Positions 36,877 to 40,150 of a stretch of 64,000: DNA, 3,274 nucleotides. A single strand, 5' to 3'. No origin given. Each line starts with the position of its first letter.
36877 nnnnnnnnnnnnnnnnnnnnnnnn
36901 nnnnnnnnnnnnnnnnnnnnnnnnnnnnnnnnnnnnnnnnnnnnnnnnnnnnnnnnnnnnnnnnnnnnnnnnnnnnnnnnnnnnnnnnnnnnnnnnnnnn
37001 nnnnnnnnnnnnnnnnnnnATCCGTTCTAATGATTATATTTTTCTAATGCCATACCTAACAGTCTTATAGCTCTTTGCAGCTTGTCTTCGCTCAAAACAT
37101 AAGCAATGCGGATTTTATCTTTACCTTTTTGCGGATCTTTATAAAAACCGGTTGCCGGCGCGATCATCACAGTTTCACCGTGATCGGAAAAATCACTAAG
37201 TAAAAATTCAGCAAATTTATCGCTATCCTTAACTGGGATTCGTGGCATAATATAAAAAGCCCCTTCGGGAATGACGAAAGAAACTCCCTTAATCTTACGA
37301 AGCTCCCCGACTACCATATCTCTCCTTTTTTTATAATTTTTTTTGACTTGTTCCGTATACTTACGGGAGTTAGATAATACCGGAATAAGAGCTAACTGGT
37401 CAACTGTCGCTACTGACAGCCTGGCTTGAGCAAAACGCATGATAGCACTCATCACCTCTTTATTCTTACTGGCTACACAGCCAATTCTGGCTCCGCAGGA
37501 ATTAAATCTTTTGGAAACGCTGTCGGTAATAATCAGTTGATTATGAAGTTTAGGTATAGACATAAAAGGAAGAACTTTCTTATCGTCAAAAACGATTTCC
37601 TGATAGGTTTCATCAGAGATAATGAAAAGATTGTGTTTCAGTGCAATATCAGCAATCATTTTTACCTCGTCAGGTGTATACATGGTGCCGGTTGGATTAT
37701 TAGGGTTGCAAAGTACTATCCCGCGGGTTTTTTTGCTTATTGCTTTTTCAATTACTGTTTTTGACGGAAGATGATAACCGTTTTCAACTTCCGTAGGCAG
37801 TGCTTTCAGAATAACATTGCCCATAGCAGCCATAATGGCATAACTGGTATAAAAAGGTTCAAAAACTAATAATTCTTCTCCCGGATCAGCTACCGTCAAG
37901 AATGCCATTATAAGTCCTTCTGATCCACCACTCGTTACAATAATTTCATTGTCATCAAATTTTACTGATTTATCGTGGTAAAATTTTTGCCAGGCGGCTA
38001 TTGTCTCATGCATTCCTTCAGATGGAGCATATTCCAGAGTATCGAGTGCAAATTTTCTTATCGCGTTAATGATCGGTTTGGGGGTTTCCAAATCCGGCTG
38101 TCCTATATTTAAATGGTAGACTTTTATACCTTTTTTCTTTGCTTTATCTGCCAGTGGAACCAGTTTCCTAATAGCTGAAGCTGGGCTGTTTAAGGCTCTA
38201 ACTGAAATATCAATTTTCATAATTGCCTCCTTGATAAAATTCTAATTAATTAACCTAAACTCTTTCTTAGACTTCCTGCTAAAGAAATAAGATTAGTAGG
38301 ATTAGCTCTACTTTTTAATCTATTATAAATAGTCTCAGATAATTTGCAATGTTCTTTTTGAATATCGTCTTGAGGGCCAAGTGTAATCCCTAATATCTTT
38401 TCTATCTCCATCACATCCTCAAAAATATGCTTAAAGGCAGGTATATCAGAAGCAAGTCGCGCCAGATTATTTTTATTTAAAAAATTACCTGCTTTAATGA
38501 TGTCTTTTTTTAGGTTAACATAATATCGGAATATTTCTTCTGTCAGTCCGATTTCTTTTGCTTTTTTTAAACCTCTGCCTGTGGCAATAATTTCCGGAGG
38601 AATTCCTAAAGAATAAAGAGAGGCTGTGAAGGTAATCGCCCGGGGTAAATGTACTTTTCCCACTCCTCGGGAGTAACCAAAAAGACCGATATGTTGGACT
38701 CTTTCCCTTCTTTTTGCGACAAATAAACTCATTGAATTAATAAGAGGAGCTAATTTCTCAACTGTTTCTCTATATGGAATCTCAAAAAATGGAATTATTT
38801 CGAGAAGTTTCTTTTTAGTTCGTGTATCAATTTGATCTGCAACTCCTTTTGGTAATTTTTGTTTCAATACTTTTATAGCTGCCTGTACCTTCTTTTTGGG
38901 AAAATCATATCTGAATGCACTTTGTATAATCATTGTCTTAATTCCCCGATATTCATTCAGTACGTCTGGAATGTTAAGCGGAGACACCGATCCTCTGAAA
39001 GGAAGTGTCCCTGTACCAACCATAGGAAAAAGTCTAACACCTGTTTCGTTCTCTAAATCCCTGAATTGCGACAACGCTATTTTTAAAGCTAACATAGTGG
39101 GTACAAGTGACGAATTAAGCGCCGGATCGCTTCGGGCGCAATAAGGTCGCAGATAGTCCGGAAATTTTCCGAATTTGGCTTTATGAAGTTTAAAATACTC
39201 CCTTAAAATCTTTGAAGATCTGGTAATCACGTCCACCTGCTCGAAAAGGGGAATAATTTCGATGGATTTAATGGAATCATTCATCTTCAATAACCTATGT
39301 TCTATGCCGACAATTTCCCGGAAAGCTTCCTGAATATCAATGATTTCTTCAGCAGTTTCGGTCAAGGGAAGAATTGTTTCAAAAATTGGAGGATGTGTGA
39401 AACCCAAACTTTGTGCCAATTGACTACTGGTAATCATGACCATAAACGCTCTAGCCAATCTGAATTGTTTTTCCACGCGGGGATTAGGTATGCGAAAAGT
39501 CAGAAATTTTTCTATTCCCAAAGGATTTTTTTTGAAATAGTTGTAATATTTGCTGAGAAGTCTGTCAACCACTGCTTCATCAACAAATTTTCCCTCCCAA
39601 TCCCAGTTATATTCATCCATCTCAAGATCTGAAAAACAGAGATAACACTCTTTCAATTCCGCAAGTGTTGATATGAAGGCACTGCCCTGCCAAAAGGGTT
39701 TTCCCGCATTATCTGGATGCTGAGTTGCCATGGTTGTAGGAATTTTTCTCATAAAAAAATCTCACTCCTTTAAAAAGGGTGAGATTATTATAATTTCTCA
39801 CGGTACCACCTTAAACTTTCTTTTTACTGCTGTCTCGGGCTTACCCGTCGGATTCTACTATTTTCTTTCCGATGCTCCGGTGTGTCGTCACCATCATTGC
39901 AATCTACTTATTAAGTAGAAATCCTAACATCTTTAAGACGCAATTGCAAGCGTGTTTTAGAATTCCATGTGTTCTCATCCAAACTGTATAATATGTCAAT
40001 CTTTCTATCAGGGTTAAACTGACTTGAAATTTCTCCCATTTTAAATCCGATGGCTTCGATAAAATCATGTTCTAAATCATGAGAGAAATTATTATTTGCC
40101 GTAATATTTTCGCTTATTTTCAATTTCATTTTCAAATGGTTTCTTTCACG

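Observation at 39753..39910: Compact T-box riboswitch in front of an archaeal-type PEPC / aspartate aminotransferase / aspS operon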

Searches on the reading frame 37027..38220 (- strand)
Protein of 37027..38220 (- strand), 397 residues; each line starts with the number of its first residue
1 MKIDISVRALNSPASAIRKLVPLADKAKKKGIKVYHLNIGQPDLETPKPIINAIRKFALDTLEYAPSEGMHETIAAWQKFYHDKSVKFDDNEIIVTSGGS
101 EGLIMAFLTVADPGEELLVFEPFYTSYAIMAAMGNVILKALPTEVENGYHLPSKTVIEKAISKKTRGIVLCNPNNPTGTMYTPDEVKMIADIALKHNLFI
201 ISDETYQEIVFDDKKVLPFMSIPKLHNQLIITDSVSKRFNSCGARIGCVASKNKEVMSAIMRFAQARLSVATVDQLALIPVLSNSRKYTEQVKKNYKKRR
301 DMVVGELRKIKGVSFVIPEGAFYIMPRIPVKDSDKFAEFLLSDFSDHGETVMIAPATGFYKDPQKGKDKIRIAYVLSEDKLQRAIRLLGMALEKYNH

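Call 8: search_protein_families(library=ncbifam, proteins=[window:37027-38220:-])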
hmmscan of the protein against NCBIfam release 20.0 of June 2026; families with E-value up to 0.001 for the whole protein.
window:37027-38220:- (397 aa): 78 families (the best 25 are shown)
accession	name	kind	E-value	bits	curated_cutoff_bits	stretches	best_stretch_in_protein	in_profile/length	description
NF005744.0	PRK07568.1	subfamily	8.9e-162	538.4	389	1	4-396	2-394/398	pyridoxal phosphate-dependent aminotransferase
NF041091.1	asp_aminotase_Arch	equivalog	4.8e-68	229.7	550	1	19-388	14-371/376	aspartate aminotransferase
NF041364.1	GntC_guanitoxin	equivalog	1.3e-63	215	415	1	36-388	2-353/356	guanitoxin biosynthesis PLP-dependent (S)-gamma-hydroxy-L-arginine cyclodehydratase GntC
NF006230.0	PRK08363.1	equivalog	3.7e-62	210.4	534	1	14-387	12-387/398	alanine aminotransferase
NF005817.0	PRK07683.1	equivalog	3.3e-58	197.2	575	1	10-390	10-379/387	aminotransferase A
NF005816.0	PRK07682.1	equivalog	8.6e-58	195.8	620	1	5-394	6-385/390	aminotransferase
TIGR03540.1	DapC_direct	equivalog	9.9e-58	195.9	593.25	1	22-387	19-379/383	LL-diaminopimelate aminotransferase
NF006229.0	PRK08361.1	equivalog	5.8e-57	193.5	624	1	17-394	22-390/391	aspartate aminotransferase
NF006756.0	PRK09276.1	subfamily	7.3e-54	183.2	507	1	24-387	23-381/387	LL-diaminopimelate aminotransferase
NF005855.0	PRK07777.1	equivalog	8.2e-54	183.4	553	1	36-389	30-385/391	pyridoxal phosphate-dependent aminotransferase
NF005305.0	PRK06836.1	equivalog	3.2e-53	181.4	376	1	6-395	6-394/396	pyridoxal phosphate-dependent aminotransferase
NF004975.0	PRK06348.1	equivalog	9.1e-52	176.3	549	1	26-385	23-376/384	pyridoxal phosphate-dependent aminotransferase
NF005977.0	PRK08068.1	subfamily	2.5e-51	175.2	494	1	10-386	10-381/391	transaminase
NF005588.0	PRK07309.1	equivalog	5.2e-51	173.8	576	1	33-393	31-387/391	pyridoxal phosphate-dependent aminotransferase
NF006514.0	PRK08960.1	equivalog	2.5e-50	171.4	554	1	18-393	18-386/388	pyridoxal phosphate-dependent aminotransferase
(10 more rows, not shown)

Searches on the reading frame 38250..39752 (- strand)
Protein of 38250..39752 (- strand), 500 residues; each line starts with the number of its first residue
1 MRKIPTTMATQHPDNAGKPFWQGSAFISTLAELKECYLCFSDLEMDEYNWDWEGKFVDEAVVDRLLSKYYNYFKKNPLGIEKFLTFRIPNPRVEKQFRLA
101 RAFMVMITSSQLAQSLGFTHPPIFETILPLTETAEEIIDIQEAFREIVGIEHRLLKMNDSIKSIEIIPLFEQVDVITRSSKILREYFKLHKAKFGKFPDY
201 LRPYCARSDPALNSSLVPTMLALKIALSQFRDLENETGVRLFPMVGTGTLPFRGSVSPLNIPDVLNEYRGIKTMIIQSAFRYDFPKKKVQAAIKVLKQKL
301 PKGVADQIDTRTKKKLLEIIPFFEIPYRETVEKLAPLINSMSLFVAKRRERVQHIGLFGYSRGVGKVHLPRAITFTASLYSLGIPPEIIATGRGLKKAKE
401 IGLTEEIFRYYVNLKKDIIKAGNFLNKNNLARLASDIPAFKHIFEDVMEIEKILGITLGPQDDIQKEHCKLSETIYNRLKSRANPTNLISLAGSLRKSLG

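Call 8: search_protein_families(library=ncbifam, proteins=[window:38250-39752:-])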
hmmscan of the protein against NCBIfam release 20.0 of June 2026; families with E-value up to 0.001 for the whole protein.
window:38250-39752:- (500 aa): 1 family
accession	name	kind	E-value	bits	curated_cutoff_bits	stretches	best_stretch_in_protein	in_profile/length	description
TIGR02751.1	PEPCase_arch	equivalog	1.6e-138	462.7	146.05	1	4-500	1-506/506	phosphoenolpyruvate carboxylase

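Call 10: find_related_loci(query=window:38250-39752:-, collection=genome_contigs, flank=4000)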
Query window:38250-39752:- (500 aa) in genome_contigs; peptide patterns used: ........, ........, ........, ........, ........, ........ (x = any residue, [..] = any of these).
67 stretches matched a pattern; 4 encode a relative of the query (tblastn E <= 1e-3); 4 distinct loci.
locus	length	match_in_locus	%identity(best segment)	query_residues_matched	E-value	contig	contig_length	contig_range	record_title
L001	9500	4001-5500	88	1-500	0e+0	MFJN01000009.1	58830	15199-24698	MAG: Candidatus Gottesmanbacteria bacterium RIFCSPHIGHO2_02_FULL_40_13 rifcsphigho2_02_scaffold_1345, whole genome shotg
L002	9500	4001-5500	64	1-500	0e+0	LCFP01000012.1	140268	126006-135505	MAG: Candidatus Gottesmanbacteria bacterium GW2011_GWA2_43_14 UV73_C0012, whole genome shotgun sequence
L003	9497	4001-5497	64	1-500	0e+0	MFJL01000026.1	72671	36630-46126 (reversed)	MAG: Candidatus Gottesmanbacteria bacterium RIFCSPHIGHO2_02_FULL_39_11 rifcsphigho2_02_scaffold_422, whole genome shotgu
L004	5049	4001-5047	69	1-349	5e-165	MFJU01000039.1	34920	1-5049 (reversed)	MAG: Candidatus Gottesmanbacteria bacterium RIFCSPLOWO2_01_FULL_42_22 rifcsplowo2_01_scaffold_6479, whole genome shotgun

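Call 11: find_encoding_contigs(protein=window:38250-39752:-, flank=3000, max_places=4)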
Protein window:38250-39752:- (500 aa): 4 contigs read that carry it; 3 places shown.
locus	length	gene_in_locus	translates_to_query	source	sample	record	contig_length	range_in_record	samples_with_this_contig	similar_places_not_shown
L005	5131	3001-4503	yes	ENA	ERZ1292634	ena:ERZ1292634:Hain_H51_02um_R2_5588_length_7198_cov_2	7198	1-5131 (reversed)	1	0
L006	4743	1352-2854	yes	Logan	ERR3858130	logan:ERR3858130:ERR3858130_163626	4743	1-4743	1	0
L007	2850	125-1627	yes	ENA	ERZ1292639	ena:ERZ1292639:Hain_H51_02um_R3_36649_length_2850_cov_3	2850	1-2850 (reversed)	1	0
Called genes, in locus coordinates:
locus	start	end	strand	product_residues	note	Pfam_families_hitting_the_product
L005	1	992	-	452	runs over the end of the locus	PF01743:PolyA_pol, PF12627:PolyA_pol_RNAbd, PF01966:HD, PF13735:tRNA_NucTran2_2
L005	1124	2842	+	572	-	PF01368:DHH, PF02272:DHHA1, PF17768:RecJ_OB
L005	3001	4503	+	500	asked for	PF14010:PEPcase_2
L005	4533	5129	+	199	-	?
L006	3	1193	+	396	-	?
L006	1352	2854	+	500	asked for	PF14010:PEPcase_2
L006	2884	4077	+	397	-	PF00155:Aminotran_1_2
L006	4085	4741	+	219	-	?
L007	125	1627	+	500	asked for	PF14010:PEPcase_2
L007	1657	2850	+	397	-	PF00155:Aminotran_1_2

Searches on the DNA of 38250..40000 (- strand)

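Call 4: search_rna_families(source=window, start=39650, end=40000, threshold=evalue, max_evalue=10, show_alignments=5)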
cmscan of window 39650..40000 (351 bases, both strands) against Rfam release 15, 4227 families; matches with E-value up to 10: 14.
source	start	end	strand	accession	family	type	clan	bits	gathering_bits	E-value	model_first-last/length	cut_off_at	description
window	39772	39906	-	RF00230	T-box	Cis-reg; leader;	-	44.4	93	8.5e-09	1-219/219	no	T-box leader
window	39740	39793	-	RF02433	SpF36_sRNA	Gene; sRNA;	-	23.6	48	0.4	1-51/51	no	Streptococcus sRNA SpF36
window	39749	39814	-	RF02074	STnc240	Gene; sRNA;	-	21.5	55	0.74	1-77/77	no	Enterobacterial sRNA STnc240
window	39749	39790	-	RF02847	Ref64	Gene; sRNA;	-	20.5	44.3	0.17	1-69/69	no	Enterococcus sRNA 64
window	39685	39790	-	RF00041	Entero_OriR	Cis-reg;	-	19.4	80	0.11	1-121/121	no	Enteroviral 3' UTR element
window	39753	39913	-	RF02199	TTC28-AS1_2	Gene; lncRNA;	-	18.8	50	7.3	1-156/156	no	TTC28 antisense RNA 1 conserved region 2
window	39650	39674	+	RF01339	CRISPR-DR27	Gene; CRISPR;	-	17.6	35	3.6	1-25/25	no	CRISPR RNA direct repeat element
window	39749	39792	-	RF00815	mir-244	Gene; miRNA;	-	17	62.5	0.83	1-94/94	no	mir-244 microRNA precursor family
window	39751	39854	-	RF00515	PyrR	Cis-reg;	-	16.5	54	7.4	1-115/115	no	PyrR binding site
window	39745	39857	-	RF00557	L10_leader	Cis-reg; leader;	-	15.5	44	2.8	1-138/138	no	Ribosomal protein L10 leader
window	39851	39872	+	RF01355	CRISPR-DR26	Gene; CRISPR;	-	14.8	39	7.7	1-25/25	no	CRISPR RNA direct repeat element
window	39712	39816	+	RF00377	snoU6-53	Gene; snRNA; snoRNA; CD-box;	-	14.4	36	1.7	1-110/110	no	Small nucleolar RNA U6-53/MBII-28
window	39749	39795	+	RF00654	mir-216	Gene; miRNA;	CL00094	14.3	53.5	7.9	1-77/77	no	mir-216 microRNA precursor family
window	39817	39905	+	RF01384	InvR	Gene;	-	14.2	60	7.2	1-91/91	no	Invasion gene-associated RNA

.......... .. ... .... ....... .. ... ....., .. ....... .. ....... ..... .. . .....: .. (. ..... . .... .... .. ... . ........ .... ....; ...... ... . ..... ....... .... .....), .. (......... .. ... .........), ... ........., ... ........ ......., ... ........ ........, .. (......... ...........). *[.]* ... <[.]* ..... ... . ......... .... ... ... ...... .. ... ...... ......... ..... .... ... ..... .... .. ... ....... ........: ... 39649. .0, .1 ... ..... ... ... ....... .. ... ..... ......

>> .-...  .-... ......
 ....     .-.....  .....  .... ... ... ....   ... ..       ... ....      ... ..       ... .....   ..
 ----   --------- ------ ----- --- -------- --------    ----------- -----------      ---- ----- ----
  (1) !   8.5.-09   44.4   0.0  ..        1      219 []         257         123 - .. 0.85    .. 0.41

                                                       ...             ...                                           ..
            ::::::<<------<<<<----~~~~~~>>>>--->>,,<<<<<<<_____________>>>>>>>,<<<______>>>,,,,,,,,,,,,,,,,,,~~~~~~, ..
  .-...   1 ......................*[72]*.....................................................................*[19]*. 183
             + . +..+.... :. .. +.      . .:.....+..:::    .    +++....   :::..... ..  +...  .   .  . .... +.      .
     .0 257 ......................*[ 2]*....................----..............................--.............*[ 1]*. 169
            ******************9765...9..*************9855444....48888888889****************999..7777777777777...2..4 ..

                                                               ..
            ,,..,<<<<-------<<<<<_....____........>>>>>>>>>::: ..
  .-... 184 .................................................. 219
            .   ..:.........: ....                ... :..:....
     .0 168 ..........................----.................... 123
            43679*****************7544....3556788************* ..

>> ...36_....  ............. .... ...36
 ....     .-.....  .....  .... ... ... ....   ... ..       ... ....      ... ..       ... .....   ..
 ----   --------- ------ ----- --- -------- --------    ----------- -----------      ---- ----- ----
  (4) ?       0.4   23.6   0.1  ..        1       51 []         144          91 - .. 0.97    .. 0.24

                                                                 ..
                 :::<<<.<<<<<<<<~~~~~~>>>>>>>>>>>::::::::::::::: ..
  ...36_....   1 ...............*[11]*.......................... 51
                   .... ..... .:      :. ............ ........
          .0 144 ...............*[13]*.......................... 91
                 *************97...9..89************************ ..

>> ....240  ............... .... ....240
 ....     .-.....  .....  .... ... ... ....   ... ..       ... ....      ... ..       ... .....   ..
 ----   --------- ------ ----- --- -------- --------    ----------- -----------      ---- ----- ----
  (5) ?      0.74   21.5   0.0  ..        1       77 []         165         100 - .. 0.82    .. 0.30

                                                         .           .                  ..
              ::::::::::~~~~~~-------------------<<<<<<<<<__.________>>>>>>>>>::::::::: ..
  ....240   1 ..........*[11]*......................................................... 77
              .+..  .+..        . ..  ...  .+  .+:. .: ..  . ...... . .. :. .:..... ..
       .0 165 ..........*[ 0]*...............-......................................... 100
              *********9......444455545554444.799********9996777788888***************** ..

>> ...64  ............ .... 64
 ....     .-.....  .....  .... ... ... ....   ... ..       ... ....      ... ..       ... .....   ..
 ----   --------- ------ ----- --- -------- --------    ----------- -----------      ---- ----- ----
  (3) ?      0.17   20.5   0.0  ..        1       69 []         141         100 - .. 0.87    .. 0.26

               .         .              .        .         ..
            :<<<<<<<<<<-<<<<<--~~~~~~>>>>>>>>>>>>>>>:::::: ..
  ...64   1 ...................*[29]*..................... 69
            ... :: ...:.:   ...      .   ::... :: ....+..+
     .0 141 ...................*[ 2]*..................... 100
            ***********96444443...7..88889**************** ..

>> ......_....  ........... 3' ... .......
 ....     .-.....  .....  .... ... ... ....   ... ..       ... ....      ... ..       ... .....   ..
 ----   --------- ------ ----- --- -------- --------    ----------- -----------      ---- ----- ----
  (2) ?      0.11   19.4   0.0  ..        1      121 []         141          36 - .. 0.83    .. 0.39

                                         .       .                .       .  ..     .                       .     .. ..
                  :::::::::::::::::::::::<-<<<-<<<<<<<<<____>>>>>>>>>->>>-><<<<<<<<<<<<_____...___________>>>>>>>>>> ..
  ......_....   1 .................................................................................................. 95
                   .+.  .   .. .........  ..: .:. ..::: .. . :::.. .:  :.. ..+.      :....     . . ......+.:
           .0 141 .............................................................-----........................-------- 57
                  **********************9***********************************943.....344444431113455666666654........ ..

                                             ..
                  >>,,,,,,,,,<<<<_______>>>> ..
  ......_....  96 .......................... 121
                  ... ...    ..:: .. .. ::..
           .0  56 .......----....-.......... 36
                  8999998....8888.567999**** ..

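Call 18: search_rna_families(sources=[L001, L002, L003, L004], threshold=evalue, max_evalue=0.1)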
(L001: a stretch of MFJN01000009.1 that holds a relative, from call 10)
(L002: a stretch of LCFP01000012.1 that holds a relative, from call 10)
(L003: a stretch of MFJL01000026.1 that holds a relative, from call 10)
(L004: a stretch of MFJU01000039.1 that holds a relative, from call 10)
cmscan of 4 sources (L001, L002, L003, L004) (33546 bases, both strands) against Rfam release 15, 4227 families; matches with E-value up to 0.1: 0.
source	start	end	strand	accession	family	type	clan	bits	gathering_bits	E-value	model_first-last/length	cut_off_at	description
